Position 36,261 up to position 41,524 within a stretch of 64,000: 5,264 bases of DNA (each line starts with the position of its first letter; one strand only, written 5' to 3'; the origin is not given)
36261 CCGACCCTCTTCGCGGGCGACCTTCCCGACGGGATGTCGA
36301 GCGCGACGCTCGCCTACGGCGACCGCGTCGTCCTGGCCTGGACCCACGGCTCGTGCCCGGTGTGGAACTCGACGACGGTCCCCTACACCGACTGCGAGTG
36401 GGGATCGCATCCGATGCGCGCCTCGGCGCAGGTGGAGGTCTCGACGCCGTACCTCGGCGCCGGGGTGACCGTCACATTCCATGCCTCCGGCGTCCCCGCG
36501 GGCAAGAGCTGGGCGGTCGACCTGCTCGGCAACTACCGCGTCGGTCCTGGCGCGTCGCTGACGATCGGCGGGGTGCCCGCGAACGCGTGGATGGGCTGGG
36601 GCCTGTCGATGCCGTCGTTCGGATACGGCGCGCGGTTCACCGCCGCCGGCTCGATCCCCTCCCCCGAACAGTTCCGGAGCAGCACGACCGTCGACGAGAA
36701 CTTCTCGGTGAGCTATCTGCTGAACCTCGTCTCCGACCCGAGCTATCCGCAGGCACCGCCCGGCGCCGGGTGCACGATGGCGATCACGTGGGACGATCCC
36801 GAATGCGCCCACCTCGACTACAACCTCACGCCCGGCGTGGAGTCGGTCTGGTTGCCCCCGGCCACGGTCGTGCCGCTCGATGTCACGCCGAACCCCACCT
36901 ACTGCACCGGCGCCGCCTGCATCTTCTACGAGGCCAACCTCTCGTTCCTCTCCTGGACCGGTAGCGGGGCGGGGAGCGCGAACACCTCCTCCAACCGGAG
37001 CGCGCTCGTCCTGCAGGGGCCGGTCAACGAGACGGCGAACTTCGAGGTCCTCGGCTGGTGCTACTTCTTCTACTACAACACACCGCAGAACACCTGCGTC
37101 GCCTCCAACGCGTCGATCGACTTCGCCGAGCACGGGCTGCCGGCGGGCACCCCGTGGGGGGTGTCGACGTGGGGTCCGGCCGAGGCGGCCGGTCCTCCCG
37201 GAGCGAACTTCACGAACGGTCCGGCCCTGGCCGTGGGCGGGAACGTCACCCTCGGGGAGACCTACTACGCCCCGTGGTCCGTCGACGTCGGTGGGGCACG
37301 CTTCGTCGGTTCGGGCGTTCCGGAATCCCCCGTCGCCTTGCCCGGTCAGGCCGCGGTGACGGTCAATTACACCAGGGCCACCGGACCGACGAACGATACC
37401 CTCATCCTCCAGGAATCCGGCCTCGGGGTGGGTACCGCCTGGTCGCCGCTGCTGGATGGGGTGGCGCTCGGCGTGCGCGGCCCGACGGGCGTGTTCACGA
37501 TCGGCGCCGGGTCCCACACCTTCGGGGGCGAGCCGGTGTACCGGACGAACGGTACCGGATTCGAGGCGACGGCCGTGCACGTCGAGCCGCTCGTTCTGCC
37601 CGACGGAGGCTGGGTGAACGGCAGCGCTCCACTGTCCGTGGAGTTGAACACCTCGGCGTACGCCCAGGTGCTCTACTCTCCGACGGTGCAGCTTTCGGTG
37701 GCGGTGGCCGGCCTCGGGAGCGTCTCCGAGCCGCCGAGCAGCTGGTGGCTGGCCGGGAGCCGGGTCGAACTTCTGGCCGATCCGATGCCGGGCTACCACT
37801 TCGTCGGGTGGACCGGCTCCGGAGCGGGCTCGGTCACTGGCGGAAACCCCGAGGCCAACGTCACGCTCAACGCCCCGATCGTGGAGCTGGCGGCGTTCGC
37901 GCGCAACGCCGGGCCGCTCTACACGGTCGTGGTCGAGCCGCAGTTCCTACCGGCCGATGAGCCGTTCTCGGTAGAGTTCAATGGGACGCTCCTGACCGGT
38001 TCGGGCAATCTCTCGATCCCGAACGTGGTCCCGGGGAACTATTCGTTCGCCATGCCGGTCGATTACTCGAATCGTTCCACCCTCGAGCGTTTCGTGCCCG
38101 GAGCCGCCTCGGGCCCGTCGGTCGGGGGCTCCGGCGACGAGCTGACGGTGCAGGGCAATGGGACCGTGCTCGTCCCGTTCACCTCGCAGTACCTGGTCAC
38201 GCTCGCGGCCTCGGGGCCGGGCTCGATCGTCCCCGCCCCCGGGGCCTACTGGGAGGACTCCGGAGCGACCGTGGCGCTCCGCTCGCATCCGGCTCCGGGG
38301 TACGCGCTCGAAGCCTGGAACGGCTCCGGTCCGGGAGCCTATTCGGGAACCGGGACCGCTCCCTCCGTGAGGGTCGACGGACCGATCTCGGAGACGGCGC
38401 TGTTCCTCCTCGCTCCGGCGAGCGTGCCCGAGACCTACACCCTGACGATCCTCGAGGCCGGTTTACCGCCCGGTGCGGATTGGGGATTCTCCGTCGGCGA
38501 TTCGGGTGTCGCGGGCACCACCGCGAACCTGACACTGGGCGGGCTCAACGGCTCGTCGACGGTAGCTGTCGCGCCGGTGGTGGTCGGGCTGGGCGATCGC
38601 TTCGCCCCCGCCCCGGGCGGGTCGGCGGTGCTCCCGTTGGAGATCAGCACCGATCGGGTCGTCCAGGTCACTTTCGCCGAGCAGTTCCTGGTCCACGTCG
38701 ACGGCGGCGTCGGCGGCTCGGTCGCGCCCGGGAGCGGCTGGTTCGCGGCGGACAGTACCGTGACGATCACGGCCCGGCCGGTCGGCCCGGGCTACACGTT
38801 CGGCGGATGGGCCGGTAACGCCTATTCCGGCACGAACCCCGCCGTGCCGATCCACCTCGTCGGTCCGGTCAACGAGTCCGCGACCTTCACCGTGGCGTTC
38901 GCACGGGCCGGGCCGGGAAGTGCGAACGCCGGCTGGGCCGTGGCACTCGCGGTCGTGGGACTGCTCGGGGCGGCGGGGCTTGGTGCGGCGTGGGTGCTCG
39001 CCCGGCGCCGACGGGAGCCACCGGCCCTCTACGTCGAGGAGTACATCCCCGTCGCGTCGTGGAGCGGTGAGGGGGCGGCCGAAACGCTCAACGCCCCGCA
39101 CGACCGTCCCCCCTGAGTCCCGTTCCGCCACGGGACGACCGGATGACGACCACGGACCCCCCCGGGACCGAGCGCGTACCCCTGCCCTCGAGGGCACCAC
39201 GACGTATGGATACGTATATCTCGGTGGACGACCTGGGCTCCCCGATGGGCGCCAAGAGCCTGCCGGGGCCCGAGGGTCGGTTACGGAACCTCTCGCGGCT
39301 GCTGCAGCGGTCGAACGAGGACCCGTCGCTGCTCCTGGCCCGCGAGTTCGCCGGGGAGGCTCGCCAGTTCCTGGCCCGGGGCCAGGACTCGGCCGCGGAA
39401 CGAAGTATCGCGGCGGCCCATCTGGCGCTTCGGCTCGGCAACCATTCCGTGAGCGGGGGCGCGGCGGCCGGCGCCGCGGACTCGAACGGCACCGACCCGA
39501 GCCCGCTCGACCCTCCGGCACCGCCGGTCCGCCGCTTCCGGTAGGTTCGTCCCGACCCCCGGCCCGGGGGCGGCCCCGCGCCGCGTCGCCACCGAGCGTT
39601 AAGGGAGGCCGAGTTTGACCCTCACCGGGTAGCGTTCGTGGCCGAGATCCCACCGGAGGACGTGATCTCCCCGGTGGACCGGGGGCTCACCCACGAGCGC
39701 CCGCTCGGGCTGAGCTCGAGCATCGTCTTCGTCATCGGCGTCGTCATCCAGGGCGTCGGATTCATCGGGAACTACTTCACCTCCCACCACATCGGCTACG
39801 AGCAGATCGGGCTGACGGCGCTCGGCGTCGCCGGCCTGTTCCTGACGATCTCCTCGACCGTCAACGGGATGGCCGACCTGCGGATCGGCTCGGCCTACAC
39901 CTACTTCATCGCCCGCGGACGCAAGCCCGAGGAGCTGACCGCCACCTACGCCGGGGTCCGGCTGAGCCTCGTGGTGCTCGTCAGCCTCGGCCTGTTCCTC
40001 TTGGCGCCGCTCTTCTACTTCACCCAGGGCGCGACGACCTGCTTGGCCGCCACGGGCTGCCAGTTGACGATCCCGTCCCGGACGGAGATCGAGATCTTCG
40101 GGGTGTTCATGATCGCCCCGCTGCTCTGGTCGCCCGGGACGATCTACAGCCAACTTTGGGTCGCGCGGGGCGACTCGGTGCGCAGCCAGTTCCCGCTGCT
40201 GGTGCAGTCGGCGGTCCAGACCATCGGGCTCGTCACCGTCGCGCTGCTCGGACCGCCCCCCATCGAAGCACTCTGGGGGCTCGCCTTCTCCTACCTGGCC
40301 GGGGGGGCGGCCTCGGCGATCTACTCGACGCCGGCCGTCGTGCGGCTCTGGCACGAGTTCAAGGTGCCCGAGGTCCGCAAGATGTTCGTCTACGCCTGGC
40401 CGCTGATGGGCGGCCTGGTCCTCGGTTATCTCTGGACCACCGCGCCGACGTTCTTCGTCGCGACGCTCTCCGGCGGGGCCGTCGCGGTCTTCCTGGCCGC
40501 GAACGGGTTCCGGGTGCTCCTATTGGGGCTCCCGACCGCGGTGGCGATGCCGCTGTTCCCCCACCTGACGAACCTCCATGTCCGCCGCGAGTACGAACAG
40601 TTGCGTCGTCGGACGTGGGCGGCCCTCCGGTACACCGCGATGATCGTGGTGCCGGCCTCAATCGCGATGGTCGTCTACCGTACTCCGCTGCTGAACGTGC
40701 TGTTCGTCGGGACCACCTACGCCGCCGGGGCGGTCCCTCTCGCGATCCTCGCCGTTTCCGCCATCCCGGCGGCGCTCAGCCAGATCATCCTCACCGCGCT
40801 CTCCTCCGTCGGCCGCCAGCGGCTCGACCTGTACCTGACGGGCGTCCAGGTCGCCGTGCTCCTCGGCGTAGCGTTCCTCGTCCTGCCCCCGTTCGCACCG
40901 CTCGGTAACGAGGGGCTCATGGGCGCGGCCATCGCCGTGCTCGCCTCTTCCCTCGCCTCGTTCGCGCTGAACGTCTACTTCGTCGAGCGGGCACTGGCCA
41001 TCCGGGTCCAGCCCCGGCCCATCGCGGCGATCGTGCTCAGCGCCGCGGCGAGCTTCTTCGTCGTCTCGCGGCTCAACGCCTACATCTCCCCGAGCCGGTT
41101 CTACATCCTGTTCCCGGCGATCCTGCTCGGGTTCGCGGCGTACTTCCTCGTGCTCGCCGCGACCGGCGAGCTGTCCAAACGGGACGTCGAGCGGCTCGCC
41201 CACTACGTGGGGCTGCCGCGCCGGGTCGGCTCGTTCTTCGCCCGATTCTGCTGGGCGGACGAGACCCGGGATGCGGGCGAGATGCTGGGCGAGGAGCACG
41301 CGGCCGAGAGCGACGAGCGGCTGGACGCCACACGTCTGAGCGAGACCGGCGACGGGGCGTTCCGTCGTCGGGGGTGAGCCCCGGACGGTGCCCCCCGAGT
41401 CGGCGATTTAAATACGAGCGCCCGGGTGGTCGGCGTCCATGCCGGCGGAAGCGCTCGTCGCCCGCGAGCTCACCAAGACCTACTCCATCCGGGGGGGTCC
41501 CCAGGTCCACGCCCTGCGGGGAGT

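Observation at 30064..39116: Tandem, translationally coupled giant BNR-propeller / InlB-B-repeat membrane-anchored proteins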

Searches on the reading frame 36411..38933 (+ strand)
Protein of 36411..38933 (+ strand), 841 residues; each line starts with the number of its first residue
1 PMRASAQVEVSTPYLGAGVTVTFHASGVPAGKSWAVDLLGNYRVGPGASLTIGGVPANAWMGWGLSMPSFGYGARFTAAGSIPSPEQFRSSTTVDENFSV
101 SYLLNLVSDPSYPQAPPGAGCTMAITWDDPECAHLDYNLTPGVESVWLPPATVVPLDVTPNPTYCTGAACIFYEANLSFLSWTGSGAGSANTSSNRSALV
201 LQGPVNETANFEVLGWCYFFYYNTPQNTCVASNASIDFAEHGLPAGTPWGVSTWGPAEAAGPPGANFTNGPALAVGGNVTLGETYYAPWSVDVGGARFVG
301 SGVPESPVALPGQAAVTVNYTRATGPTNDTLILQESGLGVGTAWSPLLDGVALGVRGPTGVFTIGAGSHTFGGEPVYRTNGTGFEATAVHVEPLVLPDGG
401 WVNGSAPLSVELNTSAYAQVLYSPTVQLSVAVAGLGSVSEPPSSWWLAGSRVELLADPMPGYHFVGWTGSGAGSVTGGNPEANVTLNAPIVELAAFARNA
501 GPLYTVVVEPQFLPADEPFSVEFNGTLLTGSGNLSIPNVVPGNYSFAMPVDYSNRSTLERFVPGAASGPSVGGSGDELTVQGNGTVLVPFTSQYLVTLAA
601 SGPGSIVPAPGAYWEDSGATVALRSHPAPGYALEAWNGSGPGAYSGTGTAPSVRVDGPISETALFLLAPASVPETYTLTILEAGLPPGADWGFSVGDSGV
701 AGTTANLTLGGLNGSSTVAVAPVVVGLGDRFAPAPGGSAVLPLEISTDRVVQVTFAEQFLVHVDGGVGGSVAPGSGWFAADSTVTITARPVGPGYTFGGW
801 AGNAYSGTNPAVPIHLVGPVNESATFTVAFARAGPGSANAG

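Call 53: predict_structure(alignment_id=A4)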
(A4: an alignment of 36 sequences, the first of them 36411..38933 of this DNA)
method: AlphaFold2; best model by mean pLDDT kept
length: 841 residues; sequences in the alignment: 36
mean_pLDDT: 84.1   pTM: 0.42
mean pLDDT of the five models: 84.1, 83.2, 83.1, 82.8, 81.3
residues with pLDDT >= 90: 401; 70-90: 321; 50-70: 87; < 50: 32
segments of 3 or more residues with pLDDT < 50: 1-8, 122-127, 669-673, 831-841
pLDDT, mean of each block of 10 residues (from residue 1): 41 77 90 87 84 90 83 86 92 93 89 59 49 71 89 91 64 76 89 89 92 72 61 80 93 71 81 79 84 89 88 88 85 85 88 82 91 90 93 82 94 91 94 91 91 93 92 91 92 88 79 86 88 87 85 77 77 68 86 92 90 92 89 91 91 93 75 70 92 89 92 86 90 75 85 93 90 91 93 88 92 94 87 38 31
secondary structure, 60 per line:
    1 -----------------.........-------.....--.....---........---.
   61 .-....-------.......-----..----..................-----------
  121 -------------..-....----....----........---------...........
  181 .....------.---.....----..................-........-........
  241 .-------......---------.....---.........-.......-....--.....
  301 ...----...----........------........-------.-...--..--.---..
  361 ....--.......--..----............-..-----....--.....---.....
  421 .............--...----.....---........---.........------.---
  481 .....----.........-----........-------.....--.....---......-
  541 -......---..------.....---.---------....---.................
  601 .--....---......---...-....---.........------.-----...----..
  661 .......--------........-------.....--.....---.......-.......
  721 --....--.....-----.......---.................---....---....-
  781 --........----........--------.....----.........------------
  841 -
elements in order (helices of 4 or more, strands of 3 or more residues): E18-26 E34-38 E41-45 E49-56 E63-66 E74-80 E92-109 E137-140 E145-148 E153-160 E170-185 E196-200 E205-222 E224-231 E233-241 E249-254 E264-268 E272-280 E282-288 E290-293 E296-303 E308-310 E315-322 E329-336 E346-348 E359-364 E367-373 E382-393 E402-405 E408-412 E416-433 E436-438 E443-447 E451-458 E462-470 E481-485 E490-498 E504-511 E519-523 E526-530 E534-539 E542-547 E559-563 E577-580 E584-601 E604-607 E611-616 E620-622 E624-627 E631-639 E652-654 E659-667 E676-683 E691-695 E698-702 E706-712 E714-720 E723-726 E729-733 E739-745 E749-765 E769-772 E776-779 E783-790 E795-802 E811-815 E820-828

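Call 56: fold_search(model_id=the predicted structure, library=pdb)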
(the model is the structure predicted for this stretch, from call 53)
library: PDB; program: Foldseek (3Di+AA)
matches with E <= 10: 595; with E <= 0.001: 19
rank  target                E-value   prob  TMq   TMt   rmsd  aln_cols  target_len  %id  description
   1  9flp_A                1.1e-10  0.97  0.06  0.06  106.3      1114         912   10  CryoEM structure of the neck (1403-2314) in the grappling hook protein A (GhpA) in the bacterium Aureispira sp. CCB-QB (released 2024-10-16)
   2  8q6t_I                3.1e-06  0.72  0.08  0.07  78.9      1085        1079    8  Helical reconstruction of the relaxed thick filament from FIB milled left ventricular mouse myofibrils (released 2023-11-01)
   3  7vcn_B                3.4e-06  0.99  0.09  0.14  33.1       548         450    9  Crystal Structure of PitA fragment from pilus islet-2 of Streptococcus oralis with Tb-Xo4 (released 2022-07-13)
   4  9flw_A                6.1e-06  0.66  0.05  0.08  43.3       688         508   10  CryoEM structure of the fragment-6 (3571-4078) in the grappling hook protein A (GhpA) in the bacterium Aureispira sp.  (released 2024-10-16)
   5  7vcr_B                1.6e-05  0.93  0.08  0.12  33.9       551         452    8  Crystal Structure of PitA fragment from pilus islet-2 of Streptococcus oralis (released 2022-06-01)
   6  7vcr_A                1.6e-05  0.92  0.08  0.13  38.8       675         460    8  Crystal Structure of PitA fragment from pilus islet-2 of Streptococcus oralis (released 2022-06-01)
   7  7w6b                  2.0e-05  0.97  0.07  0.08  28.7       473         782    9  Crystal Structure of PitA from pilus islet-2 of Streptococcus oralis (released 2022-06-01)
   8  5xyr                  3.6e-05  0.47  0.08  0.05  41.4      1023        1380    8  Crystal structure of a serine protease from Streptococcus species (released 2018-08-08)
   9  1d2p                  1.5e-04  0.93  0.08  0.16  33.0       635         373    6  CRYSTAL STRUCTURE OF TWO B REPEAT UNITS (B1B2) OF THE COLLAGEN BINDING PROTEIN (CNA) OF STAPHYLOCOCCUS AUREUS (released 2000-09-27)
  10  7u8t_A                1.7e-04  0.51  0.07  0.10  36.9       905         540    8  Vps13 adaptor binding domain in complex with Mcp1 PxP motif peptide (released 2022-03-30)
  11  6fwv_B                2.2e-04  0.97  0.10  0.14  29.2       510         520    9  The Bacillus anthracis TIE protein (released 2018-08-08)
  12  6fwv_A                3.4e-04  0.97  0.10  0.14  29.7       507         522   10  The Bacillus anthracis TIE protein (released 2018-08-08)
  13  6m48_B                4.6e-04  0.93  0.10  0.10  31.5       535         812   10  Crystal structure of pilus adhesin, SpaC from Lactobacillus rhamnosus GG - P21212 form (released 2020-07-29)
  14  9flv_A                4.8e-04  0.47  0.05  0.09  30.6       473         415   12  CryoEM structure of the fragment-5 (2393-2807) in the grappling hook protein A (GhpA) in the bacterium Aureispira sp.  (released 2024-10-16)
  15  9fls_A                5.1e-04  0.69  0.06  0.12  23.8       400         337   10  CryoEM structure of the fragment-3 (2061-2397) in the grappling hook protein A (GhpA) in the bacterium Aureispira sp.  (released 2024-10-16)
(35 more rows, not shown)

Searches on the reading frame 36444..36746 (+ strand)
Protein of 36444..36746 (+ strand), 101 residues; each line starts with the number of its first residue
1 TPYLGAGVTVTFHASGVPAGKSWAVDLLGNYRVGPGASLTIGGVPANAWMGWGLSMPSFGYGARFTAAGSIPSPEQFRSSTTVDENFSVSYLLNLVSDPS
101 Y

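Call 77: search_protein_families(library=pfam, proteins=[window:36444-36746:+], max_evalue=10)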
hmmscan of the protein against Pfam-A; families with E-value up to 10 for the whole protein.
window:36444-36746:+ (101 aa): 0 families

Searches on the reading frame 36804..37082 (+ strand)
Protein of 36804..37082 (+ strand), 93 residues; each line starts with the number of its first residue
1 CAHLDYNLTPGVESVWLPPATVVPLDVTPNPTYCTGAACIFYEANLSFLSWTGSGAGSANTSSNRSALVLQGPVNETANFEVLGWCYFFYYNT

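Call 77: search_protein_families(library=pfam, proteins=[window:36804-37082:+], max_evalue=10)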
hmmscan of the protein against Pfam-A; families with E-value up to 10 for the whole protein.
window:36804-37082:+ (93 aa): 1 family
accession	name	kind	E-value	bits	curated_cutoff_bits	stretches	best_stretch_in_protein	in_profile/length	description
PF18998.6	Flg_new_2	-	0.031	14.7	23.6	1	47-81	36-70/73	Divergent InlB B-repeat domain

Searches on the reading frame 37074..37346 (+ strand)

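Call 77: search_protein_families(library=pfam, proteins=[window:37074-37346:+], max_evalue=10)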
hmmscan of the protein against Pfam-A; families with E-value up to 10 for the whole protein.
window:37074-37346:+ (91 aa): 1 family
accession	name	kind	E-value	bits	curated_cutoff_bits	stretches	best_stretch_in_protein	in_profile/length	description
PF20841.2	NtrZ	-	0.2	12.5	27.7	1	43-64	32-53/78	NtrZ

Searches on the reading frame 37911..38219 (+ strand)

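Call 77: search_protein_families(library=pfam, proteins=[window:37911-38219:+], max_evalue=10)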
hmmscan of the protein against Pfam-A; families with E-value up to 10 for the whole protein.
window:37911-38219:+ (103 aa): 1 family
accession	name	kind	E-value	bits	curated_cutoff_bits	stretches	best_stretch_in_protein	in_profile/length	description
PF14686.12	fn3_3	-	0.039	14.2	24.4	1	30-45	33-48/75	Polysaccharide lyase family 4, domain II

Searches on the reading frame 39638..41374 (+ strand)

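Call 13: search_protein_families(library=pfam, proteins=[window:39638-41374:+], max_evalue=0.01)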
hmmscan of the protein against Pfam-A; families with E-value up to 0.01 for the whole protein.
window:39638-41374:+ (579 aa): 4 families
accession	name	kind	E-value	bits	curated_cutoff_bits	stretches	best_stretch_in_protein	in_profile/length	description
PF13440.11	Polysacc_synt_3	-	4.8e-09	36.3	23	1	189-356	120-284/293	Polysaccharide biosynthesis protein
PF03023.19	MurJ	-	2.7e-08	33.3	27.4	1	153-482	126-431/451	Lipid II flippase MurJ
PF01943.22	Polysacc_synt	-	1.4e-06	28.4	28.2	1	28-313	6-273/274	Polysaccharide biosynthesis protein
PF01554.23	MatE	-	0.0041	17.2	24.9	1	255-407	1-153/161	MatE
